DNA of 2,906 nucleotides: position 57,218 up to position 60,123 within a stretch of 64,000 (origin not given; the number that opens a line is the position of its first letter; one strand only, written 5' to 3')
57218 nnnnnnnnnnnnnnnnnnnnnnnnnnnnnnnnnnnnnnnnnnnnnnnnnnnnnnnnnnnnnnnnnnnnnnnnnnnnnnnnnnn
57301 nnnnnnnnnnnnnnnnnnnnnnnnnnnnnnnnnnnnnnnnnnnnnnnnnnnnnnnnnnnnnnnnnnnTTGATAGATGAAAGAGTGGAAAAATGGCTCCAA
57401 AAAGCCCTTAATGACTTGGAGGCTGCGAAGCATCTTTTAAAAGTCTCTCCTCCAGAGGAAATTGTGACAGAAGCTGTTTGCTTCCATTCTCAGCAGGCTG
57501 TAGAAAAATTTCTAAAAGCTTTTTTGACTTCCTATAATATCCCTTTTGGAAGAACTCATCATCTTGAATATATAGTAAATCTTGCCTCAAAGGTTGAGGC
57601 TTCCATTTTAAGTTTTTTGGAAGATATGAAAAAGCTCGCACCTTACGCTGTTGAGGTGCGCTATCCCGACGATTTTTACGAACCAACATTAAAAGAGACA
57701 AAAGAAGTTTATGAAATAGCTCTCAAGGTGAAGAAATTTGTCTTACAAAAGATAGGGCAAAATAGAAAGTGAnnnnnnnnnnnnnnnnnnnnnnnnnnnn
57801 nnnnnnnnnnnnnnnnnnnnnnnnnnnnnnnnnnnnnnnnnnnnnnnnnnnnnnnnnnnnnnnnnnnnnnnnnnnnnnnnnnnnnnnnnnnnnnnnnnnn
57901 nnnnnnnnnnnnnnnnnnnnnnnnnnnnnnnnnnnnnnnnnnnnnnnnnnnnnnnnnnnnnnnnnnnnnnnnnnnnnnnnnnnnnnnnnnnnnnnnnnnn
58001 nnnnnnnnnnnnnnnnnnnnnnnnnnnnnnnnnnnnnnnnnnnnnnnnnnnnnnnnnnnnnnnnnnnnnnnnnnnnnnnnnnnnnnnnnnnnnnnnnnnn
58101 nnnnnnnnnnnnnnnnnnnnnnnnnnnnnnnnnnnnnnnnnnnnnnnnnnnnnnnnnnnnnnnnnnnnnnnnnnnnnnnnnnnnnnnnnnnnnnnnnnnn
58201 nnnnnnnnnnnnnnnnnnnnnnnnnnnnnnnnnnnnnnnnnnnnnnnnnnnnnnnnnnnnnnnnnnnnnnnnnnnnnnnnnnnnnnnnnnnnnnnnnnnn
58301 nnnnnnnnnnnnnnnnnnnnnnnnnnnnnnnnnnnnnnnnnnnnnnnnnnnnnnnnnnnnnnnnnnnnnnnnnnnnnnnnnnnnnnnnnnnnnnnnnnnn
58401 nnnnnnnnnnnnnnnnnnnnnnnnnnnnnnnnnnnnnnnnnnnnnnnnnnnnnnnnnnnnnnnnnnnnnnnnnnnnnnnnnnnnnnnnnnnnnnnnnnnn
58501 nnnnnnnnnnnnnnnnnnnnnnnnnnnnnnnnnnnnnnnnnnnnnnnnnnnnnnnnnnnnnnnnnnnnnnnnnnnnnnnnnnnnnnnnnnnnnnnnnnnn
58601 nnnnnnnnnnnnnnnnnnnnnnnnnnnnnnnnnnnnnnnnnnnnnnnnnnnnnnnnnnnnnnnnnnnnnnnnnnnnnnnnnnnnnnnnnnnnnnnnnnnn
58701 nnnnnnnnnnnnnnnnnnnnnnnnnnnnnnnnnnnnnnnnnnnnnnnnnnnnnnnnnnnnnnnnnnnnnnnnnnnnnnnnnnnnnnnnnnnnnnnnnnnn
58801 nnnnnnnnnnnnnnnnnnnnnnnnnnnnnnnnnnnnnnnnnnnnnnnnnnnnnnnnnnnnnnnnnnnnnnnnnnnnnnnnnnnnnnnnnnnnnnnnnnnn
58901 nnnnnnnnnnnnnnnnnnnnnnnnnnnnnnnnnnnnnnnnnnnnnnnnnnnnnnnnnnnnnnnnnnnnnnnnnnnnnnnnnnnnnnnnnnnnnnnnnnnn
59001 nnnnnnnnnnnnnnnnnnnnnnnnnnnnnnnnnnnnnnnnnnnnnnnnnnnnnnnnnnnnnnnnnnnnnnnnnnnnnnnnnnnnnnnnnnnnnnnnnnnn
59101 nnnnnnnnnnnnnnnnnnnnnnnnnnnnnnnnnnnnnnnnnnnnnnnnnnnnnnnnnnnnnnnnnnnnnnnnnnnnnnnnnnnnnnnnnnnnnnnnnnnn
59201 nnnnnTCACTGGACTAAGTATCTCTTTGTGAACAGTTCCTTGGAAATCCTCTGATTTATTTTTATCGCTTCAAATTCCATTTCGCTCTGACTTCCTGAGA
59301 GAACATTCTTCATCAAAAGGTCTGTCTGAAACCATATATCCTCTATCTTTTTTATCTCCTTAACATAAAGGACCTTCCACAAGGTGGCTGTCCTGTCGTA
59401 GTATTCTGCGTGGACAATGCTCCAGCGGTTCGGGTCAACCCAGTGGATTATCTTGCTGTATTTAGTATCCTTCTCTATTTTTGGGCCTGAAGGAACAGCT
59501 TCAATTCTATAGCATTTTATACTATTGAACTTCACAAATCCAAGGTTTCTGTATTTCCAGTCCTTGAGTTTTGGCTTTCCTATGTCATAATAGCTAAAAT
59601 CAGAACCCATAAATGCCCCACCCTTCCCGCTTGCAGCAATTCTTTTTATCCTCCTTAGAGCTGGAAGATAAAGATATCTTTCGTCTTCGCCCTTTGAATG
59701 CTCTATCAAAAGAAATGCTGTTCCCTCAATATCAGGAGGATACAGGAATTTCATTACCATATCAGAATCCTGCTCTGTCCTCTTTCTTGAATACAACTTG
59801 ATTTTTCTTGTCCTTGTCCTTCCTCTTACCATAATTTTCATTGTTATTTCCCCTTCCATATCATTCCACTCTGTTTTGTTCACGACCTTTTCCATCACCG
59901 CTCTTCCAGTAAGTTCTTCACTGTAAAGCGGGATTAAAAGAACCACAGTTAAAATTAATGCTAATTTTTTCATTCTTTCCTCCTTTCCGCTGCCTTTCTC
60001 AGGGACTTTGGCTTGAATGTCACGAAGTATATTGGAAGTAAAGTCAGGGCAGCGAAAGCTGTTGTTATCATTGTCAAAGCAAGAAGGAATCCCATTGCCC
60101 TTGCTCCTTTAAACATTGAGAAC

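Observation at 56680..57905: MNT-HEPN toxin-antitoxin cassette bracketed by 89-bp direct repeats, next to a 6-Cys mini-protein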

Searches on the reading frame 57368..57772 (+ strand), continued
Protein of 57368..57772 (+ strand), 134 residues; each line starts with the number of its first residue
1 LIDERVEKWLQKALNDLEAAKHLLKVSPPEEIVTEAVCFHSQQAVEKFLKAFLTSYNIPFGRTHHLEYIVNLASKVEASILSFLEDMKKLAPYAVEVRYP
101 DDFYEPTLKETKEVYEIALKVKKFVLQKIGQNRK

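Call 75: search_dna_similar(query=window:57368-57772:+, collection=plasmids, mode=protein, max_evalue=1e-8, max_rows=40)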
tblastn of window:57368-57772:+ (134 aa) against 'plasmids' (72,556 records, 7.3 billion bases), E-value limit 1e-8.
Records with a match: 240; places in all: 241; records where one place covers at least 80% of the query: 186.
Best place of each record, by identity: <60% 240.
By first word of the organism name: Bacillus 239; Bacillaceae 1.
By predicted mobility (MOB-suite, as given by PLSDB): non-mobilizable 139; conjugative 101.
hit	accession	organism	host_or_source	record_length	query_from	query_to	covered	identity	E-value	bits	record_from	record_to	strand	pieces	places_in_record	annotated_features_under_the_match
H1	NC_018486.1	Bacillus thuringiensis HD-771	-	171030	4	131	96%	32.6%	8e-12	68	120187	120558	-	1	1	HEPN domain-containing protein | nucleotidyltransferase domain-containing protein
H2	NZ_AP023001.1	Bacillus cereus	-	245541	4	131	96%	32.6%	1e-11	67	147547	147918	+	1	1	HEPN domain-containing protein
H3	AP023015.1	Bacillus cereus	-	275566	4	131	96%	32.6%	1e-11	67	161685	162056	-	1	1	hypothetical protein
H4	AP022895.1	Bacillus cereus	-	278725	4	131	96%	32.6%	1e-11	67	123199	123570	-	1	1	hypothetical protein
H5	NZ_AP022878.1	Bacillus cereus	-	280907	4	131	96%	32.6%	1e-11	67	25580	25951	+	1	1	HEPN domain-containing protein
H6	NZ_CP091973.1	Bacillus cereus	mixed culture,deep-sea water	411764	4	131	96%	32.6%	1e-11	67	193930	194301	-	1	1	HEPN domain-containing protein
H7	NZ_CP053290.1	Bacillus cereus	Pyropia,cell culture,seawater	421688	4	131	96%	32.6%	1e-11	67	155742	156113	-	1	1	HEPN domain-containing protein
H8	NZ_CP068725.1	Bacillus cereus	single cell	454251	4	131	96%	32.6%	1e-11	67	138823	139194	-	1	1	HEPN domain-containing protein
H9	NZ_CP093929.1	Bacillus cereus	Bubalus bubalis,cell culture,buffalo ...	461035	4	131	96%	32.6%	1e-11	67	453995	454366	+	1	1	HEPN domain-containing protein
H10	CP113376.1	Bacillus paranthracis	bovine,mixed culture ...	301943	4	131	96%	32.6%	1e-11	67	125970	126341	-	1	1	HEPN domain-containing protein | nucleotidyltransferase domain-containing protein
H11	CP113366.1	Bacillus paranthracis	bovine,mixed culture ...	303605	4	131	96%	32.6%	1e-11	67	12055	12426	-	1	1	HEPN domain-containing protein | nucleotidyltransferase domain-containing protein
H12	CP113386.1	Bacillus paranthracis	bovine,mixed culture ...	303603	4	131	96%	32.6%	1e-11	67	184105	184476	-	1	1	HEPN domain-containing protein | nucleotidyltransferase domain-containing protein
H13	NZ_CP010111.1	Bacillus thuringiensis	soil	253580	4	133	97%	31.3%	4e-10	63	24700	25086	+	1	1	HEPN domain-containing protein | nucleotidyltransferase domain-containing protein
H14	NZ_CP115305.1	Bacillus cereus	microbe,Penaeus vannamei pond water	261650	4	133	97%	31.3%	6e-10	62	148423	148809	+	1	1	HEPN domain-containing protein | nucleotidyltransferase domain-containing protein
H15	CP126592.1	Bacillus bombysepticus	bacterial isolate,warm, humid forested ...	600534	4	133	97%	31.3%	7e-10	62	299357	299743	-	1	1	HEPN domain-containing protein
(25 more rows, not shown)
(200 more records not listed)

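Call 79: get_annotated_region(hit=H1, flank=2500)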
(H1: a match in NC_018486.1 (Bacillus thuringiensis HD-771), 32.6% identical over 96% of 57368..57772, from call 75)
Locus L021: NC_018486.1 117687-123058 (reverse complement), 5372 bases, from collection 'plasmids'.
description: Bacillus thuringiensis HD-771 plasmid p01, complete sequence
organism: Bacillus thuringiensis HD-771 (NCBI taxid 1218175)
taxonomy: Bacteria; Bacillota; Bacilli; Bacillales; Bacillaceae; Bacillus; Bacillus thuringiensis; Bacillus thuringiensis HD-771
host: -; source: -; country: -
typing (MOB-suite, as given by PLSDB): non-mobilizable; replicon rep_cluster_125,rep_cluster_1721; mating-pair formation MPF_T
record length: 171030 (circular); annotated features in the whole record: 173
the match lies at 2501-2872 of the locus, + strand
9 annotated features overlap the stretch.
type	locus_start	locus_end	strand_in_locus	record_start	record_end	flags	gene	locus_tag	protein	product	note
CDS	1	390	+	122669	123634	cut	-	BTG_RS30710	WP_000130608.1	hypothetical protein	-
CDS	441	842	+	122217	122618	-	-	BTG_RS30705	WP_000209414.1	hypothetical protein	-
CDS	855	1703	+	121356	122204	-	-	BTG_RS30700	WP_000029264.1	ThiF family adenylyltransferase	-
CDS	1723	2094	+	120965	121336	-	-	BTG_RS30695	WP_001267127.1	hypothetical protein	-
CDS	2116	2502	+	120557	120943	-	-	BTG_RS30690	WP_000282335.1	nucleotidyltransferase domain-containing protein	-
CDS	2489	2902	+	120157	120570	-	-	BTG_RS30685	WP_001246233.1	HEPN domain-containing protein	-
CDS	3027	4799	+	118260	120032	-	-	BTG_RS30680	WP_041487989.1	phosphoadenosine phosphosulfate reductase family protein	-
CDS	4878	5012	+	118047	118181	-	-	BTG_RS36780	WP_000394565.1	hypothetical protein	-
CDS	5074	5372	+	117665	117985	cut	-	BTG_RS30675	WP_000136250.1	hypothetical protein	-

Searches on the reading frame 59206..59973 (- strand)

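Call 8: search_protein_families(library=pfam, proteins=[window:59206-59973:-], max_evalue=0.01)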
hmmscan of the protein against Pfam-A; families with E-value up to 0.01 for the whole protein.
window:59206-59973:- (255 aa): 2 families
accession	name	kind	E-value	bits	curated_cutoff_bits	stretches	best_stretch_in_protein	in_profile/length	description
PF17131.11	LolA_like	-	3.9e-53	180.3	30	1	69-253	2-182/184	Outer membrane lipoprotein-sorting protein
PF07044.18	DUF1329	-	1.1e-09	38.5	23.1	2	162-209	269-316/368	Protein of unknown function (DUF1329)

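Call 9: search_protein_families(library=ncbifam, proteins=[window:59206-59973:-], max_evalue=0.01)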
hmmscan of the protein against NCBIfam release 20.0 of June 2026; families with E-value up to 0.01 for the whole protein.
window:59206-59973:- (255 aa): 0 families
